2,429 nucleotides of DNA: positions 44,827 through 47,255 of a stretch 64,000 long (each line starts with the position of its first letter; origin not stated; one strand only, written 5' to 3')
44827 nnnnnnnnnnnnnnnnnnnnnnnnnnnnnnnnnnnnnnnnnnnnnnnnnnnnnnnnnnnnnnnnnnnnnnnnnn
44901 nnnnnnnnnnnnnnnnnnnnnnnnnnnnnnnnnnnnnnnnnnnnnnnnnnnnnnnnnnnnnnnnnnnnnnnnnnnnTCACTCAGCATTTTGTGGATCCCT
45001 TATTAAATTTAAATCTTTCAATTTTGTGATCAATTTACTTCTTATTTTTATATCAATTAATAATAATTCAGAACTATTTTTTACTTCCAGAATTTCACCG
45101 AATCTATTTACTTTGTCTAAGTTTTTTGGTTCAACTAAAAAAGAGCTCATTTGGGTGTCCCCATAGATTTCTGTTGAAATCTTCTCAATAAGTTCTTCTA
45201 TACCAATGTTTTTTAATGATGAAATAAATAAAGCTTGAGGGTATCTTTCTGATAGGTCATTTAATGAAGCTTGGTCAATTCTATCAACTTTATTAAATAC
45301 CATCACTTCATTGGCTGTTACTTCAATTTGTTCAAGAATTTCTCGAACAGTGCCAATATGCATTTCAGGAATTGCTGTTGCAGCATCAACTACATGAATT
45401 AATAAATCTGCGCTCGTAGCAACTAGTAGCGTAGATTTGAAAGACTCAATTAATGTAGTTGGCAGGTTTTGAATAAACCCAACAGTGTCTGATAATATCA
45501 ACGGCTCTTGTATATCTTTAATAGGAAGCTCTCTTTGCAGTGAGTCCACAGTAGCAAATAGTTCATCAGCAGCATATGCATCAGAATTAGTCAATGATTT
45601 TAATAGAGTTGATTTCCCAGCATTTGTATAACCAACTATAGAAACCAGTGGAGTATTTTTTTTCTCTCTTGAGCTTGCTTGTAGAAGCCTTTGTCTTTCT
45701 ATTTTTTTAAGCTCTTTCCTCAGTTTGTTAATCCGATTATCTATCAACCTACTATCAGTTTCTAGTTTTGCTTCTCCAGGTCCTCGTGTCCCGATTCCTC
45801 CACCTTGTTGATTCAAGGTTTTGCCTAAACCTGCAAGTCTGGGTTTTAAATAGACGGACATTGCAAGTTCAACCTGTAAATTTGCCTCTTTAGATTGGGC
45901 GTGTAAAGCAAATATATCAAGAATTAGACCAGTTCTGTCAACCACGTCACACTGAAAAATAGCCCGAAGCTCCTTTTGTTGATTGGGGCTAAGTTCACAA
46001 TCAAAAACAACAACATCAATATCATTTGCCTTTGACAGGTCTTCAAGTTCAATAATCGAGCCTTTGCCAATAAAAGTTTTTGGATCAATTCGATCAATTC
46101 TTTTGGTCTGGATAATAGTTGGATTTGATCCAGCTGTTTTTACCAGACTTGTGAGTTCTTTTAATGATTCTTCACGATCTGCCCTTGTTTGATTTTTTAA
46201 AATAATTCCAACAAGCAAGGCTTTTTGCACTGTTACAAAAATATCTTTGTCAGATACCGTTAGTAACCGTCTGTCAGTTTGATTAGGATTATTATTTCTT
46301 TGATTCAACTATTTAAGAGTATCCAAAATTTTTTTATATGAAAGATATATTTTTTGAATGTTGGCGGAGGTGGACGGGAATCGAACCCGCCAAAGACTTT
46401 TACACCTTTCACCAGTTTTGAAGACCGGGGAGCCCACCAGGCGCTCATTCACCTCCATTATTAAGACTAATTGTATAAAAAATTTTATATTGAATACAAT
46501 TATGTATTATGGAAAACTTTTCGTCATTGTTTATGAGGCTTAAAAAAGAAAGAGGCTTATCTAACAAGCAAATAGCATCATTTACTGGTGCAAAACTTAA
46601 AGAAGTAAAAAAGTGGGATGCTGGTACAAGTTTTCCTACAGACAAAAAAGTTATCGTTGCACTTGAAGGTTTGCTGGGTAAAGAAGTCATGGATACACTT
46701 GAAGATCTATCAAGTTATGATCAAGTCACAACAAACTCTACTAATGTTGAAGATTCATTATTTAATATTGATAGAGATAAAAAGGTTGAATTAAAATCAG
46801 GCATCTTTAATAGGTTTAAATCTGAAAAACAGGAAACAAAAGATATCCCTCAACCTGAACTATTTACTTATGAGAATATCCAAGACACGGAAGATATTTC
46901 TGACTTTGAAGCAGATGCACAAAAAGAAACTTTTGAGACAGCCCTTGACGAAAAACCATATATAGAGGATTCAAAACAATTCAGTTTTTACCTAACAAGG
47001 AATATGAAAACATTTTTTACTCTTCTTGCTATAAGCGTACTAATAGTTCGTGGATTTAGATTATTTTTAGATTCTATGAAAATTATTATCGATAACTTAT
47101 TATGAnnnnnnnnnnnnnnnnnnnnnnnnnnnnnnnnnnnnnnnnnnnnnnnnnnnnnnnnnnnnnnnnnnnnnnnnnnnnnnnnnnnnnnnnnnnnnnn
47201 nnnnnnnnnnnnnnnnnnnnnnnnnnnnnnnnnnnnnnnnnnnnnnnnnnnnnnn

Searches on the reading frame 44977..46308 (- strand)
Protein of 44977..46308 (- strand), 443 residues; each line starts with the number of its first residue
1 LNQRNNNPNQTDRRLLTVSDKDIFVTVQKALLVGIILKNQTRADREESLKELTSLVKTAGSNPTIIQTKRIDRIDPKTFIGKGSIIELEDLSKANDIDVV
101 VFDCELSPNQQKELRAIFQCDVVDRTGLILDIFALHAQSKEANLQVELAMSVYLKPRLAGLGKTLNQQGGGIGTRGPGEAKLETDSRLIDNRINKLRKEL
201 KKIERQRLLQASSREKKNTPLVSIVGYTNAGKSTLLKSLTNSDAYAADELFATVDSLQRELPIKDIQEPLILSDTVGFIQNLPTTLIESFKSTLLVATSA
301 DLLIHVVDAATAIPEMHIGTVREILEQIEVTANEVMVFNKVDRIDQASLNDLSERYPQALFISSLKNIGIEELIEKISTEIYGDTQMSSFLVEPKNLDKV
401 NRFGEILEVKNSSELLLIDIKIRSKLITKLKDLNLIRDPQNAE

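Call 9: search_protein_families(library=ncbifam, proteins=[window:44977-46308:-], max_evalue=0.00001)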
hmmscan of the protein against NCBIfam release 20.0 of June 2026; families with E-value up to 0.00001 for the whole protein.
window:44977-46308:- (443 aa): 16 families
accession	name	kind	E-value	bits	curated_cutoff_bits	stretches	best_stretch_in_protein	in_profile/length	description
TIGR03156.1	GTP_HflX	equivalog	3e-122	407.9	216.75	1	29-380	1-350/351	GTPase HflX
NF008280.0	PRK11058.1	equivalog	1.7e-88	297.3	441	1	27-396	8-376/426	ribosome rescue GTPase HflX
NF003661.0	PRK05291.1-3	equivalog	8.9e-15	55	380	1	189-385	189-374/448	tRNA uridine-5-carboxymethylaminomethyl(34) synthesis GTPase MnmE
TIGR03594.1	GTPase_EngA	equivalog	7.1e-14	51.6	306.7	1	220-382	1-161/432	ribosome biogenesis GTPase Der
TIGR03918.1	GTP_HydF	equivalog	4.8e-12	45.4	325.55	1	217-387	5-173/392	[FeFe] hydrogenase H-cluster maturation GTPase HydF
NF000908.1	PRK00089.1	equivalog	1.3e-11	44.3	237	1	221-382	5-168/291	GTPase Era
TIGR02729.1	Obg_CgtA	equivalog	4e-11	42.5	280.25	1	222-380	160-327/329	Obg family GTPase CgtA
NF008956.1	PRK12299.1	equivalog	9e-11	41.3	300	1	222-380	161-324/327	GTPase ObgE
NF008955.0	PRK12297.1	equivalog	5.6e-09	35.4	406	1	222-386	162-333/429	GTPase ObgE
TIGR00450.1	mnmE_trmE_thdF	equivalog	1.4e-07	31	252.6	1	185-382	178-368/446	tRNA uridine-5-carboxymethylaminomethyl(34) synthesis GTPase MnmE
TIGR03596.1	GTPase_YlqF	equivalog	1.7e-07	30.9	208.2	0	191-277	89-172/276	ribosome biogenesis GTPase YlqF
TIGR00231.1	small_GTP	domain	2.5e-07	30.6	42.5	1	220-358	4-141/164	GTP-binding protein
TIGR00436.1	era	equivalog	3.9e-07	29.7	116.25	1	222-381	3-163/270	GTPase Era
NF002828.0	PRK03003.1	equivalog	1.8e-06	26.8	631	1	203-377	24-196/477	ribosome biogenesis GTPase Der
TIGR00437.1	feoB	equivalog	3.4e-06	26.1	315.65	1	226-378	1-151/594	ferrous iron transport protein B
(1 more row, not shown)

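Call 12: find_related_loci(query=window:44977-46308:-, collection=genome_contigs, flank=10000)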
Query window:44977-46308:- (443 aa) in genome_contigs; peptide patterns used: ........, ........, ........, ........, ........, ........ (x = any residue, [..] = any of these).
208 stretches matched a pattern; 39 encode a relative of the query (tblastn E <= 1e-3); 39 distinct loci.
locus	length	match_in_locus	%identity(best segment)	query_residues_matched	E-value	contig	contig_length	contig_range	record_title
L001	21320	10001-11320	91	1-440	0e+0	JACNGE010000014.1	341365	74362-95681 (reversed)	MAG: Actinomycetota bacterium isolate NIOZ-UU119 NIOZ-UU_NODE_3_length_341365_cov_14.5562, whole genome shotgun sequence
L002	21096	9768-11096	89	1-443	0e+0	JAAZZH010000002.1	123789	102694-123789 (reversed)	MAG: Actinomycetota bacterium isolate bin97s NODE_2_length_123789_cov_13.180112, whole genome shotgun sequence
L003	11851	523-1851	89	1-443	0e+0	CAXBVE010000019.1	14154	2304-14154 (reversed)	MAG TPA_asm: uncultured Candidatus Actinomarinales bacterium isolate SRR3724566_metabat2_9 genome assembly, contig: ERZ4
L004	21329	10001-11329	89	1-443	0e+0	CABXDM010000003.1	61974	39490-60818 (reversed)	MAG: uncultured Candidatus Actinomarina sp. isolate AG-313-L19 genome assembly, contig: AG-313-L19_NODE_3, whole genome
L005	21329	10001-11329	89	1-443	0e+0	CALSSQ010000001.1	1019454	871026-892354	MAG: uncultured Candidatus Actinomarinales bacterium isolate AA_MB45 genome assembly, contig: contig_3032_AA_MB45, whole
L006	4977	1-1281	89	17-443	0e+0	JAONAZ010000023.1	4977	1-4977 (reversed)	Acidimicrobiia bacterium isolate AH-545-I07 AH-545-I07_NODE_23, whole genome shotgun sequence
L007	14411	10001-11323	78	1-442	0e+0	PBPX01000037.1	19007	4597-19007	MAG: Actinomycetota bacterium isolate RS345 18251, whole genome shotgun sequence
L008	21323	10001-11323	78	1-442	0e+0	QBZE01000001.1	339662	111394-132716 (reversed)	OCS155 cluster bacterium AG-333-G23 Ga0171668_101, whole genome shotgun sequence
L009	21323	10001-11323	79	1-442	0e+0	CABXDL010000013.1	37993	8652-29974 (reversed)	MAG: uncultured Candidatus Actinomarina sp. isolate AG-313-L14 genome assembly, contig: AG-313-L14_NODE_13, whole genome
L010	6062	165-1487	78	1-442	0e+0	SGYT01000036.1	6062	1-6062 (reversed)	MAG: Candidatus Actinomarinales bacterium isolate MED-G99 Ca-Actinomarinales-MED-G99-C36, whole genome shotgun sequence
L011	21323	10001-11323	77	1-442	0e+0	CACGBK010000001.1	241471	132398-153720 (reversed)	uncultured Candidatus Actinomarina sp. isolate AG-422-C10 genome assembly, contig: AG-422-C10_NODE_1, whole genome shotg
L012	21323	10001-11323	77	1-442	0e+0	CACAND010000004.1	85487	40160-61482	uncultured Candidatus Actinomarina sp. isolate AG-343-O04 genome assembly, contig: AG-343-O04_NODE_4, whole genome shotg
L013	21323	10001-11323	77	1-442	0e+0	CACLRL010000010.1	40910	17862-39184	uncultured Candidatus Actinomarina sp. isolate AG-470-F09 genome assembly, contig: AG-470-F09_NODE_10, whole genome shot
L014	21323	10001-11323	77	1-442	0e+0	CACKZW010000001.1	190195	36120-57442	uncultured Candidatus Actinomarina sp. isolate AG-461-C10 genome assembly, contig: AG-461-C10_NODE_1, whole genome shotg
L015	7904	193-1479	79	1-430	0e+0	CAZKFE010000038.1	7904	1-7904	MAG TPA_asm: uncultured Candidatus Actinomarina sp. isolate SRP077602_co4_282 genome assembly, contig: NODE_17689_length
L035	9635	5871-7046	45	5-392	5e-88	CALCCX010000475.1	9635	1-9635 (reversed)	MAG TPA_asm: uncultured Acidimicrobiia bacterium isolate DRR093004_bin.71_CONCOCT_v1.1_MAG genome assembly, contig: ERZ6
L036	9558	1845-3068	46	7-411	7e-84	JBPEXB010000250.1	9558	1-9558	MAG: Acidimicrobiia bacterium isolate MAG13 MAG13_MAG13_250, whole genome shotgun sequence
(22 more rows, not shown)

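Call 34: search_protein_families(library=ncbifam, proteins=[L036:382-1821:-, L036:39-1733:+, L036:195-1415:-, L035:3214-4044:-, L035:3341-4057:+, L035:4916-5446:+, L035:1368-2339:+, L035:121-1326:+], max_evalue=1e-8)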
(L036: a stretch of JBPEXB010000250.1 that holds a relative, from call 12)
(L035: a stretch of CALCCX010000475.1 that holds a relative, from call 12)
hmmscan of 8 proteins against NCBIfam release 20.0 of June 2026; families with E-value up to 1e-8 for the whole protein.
L036:382-1821:- (479 aa): 0 families

L036:39-1733:+ (564 aa): 0 families

L036:195-1415:- (406 aa): 1 family
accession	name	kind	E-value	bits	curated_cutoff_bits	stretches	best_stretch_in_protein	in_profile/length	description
NF045925.1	3-sucCA_synth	equivalog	4.4e-27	94.7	800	1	127-383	57-309/498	3-succinylated cholic acid synthase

L035:3214-4044:- (276 aa): 0 families

L035:3341-4057:+ (238 aa): 0 families

L035:4916-5446:+ (176 aa): 0 families

L035:1368-2339:+ (323 aa): 30 families (the best 25 are shown)
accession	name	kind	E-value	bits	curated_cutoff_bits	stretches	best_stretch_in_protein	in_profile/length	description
TIGR01137.1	cysta_beta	equivalog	9.8e-137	456.3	510.25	1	3-317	1-322/457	cystathionine beta-synthase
NF007989.0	PRK10717.1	equivalog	5.9e-102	341.1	387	1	1-317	2-329/334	cysteine synthase A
NF053679.1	CysteaSynCapA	equivalog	6e-100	334.2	600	1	2-315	5-329/329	cysteate synthase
TIGR01136.1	cysKM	subfamily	1.1e-98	330.3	344.15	1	10-303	4-296/299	cysteine synthase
TIGR01139.1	cysK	equivalog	7.8e-94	314.3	350.95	1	10-303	4-295/298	cysteine synthase A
TIGR01138.1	cysM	equivalog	2.1e-80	270.3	394.2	1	10-303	5-287/290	cysteine synthase B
NF008735.0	PRK11761.1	equivalog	9.4e-78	261.4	413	1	10-303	9-291/296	cysteine synthase CysM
TIGR03945.1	PLP_SbnA_fam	equivalog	1.2e-72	244.5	349.95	1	11-310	5-304/304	2,3-diaminopropionate biosynthesis protein SbnA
NF052478.1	CystDsulMYC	equivalog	2e-28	99.7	600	1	29-317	40-337/354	L-cysteine desulfhydrase Cds1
NF005292.0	PRK06815.1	equivalog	6.1e-25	87.9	371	1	23-293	33-303/320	threonine/serine dehydratase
NF006094.0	PRK08246.1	subfamily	5e-15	55.7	331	1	9-225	19-222/310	serine/threonine dehydratase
TIGR01127.1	ilvA_1Cterm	equivalog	6.2e-15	55.1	378.75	1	26-292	15-281/380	threonine ammonia-lyase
NF005035.0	PRK06450.1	equivalog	2.5e-14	52.9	301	1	26-113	65-148/338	threonine synthase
NF004170.0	PRK05638.1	equivalog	2.5e-14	52.7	421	1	12-133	65-181/442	threonine synthase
NF004996.0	PRK06381.1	equivalog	1e-13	51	266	1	13-117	15-118/319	threonine synthase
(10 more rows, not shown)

L035:121-1326:+ (401 aa): 0 families

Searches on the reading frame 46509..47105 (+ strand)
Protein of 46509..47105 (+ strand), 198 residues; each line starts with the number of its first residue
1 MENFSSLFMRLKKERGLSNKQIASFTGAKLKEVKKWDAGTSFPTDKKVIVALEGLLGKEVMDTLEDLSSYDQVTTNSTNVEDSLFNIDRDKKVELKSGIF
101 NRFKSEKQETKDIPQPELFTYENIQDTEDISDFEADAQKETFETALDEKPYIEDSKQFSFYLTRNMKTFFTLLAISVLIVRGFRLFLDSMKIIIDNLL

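Call 9: search_protein_families(library=ncbifam, proteins=[window:46509-47105:+], max_evalue=0.00001)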
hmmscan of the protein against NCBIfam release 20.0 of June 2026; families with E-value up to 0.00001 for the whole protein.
window:46509-47105:+ (198 aa): 0 families

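Call 26: list_cluster_members(proteins=[window:46358-46540:+, window:17943-18896:+, window:46312-46458:-, window:46308-46448:-, window:46509-47105:+, window:44980-46308:-])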
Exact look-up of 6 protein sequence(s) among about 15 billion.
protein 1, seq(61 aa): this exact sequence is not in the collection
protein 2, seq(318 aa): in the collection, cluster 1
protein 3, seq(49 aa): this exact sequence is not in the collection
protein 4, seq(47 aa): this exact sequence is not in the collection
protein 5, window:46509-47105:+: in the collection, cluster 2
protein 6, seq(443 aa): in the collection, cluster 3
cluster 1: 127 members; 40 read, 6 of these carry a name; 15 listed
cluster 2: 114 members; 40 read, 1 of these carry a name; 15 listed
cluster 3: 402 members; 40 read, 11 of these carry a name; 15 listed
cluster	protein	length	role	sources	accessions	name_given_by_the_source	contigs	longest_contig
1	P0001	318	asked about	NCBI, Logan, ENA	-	-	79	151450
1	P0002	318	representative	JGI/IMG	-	selenide,water dikinase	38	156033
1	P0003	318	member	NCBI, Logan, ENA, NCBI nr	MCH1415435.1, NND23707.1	MAG: selenide, water dikinase SelD [Candidatus Actinomarina sp.] | selenide, water dikinase SelD [Candidatus Actinomarina sp.]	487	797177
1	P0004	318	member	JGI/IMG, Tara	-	strand:+ start:6527 stop:7483 length:957 start_codon:yes stop_codon:yes gene_type:complete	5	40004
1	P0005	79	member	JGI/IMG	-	selenophosphate synthase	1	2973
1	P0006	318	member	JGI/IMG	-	selenide,water dikinase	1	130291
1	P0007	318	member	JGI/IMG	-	selenide,water dikinase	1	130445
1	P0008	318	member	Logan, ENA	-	-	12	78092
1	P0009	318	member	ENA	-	-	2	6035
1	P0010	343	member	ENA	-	-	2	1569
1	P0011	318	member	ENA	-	-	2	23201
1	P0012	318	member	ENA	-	-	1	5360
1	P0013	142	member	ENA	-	-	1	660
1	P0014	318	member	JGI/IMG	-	-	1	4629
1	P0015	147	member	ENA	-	-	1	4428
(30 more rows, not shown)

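Call 43: search_protein_families(library=pfam, proteins=[window:46509-47105:+], max_evalue=0.01)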
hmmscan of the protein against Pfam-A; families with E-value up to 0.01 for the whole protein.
window:46509-47105:+ (198 aa): 0 families
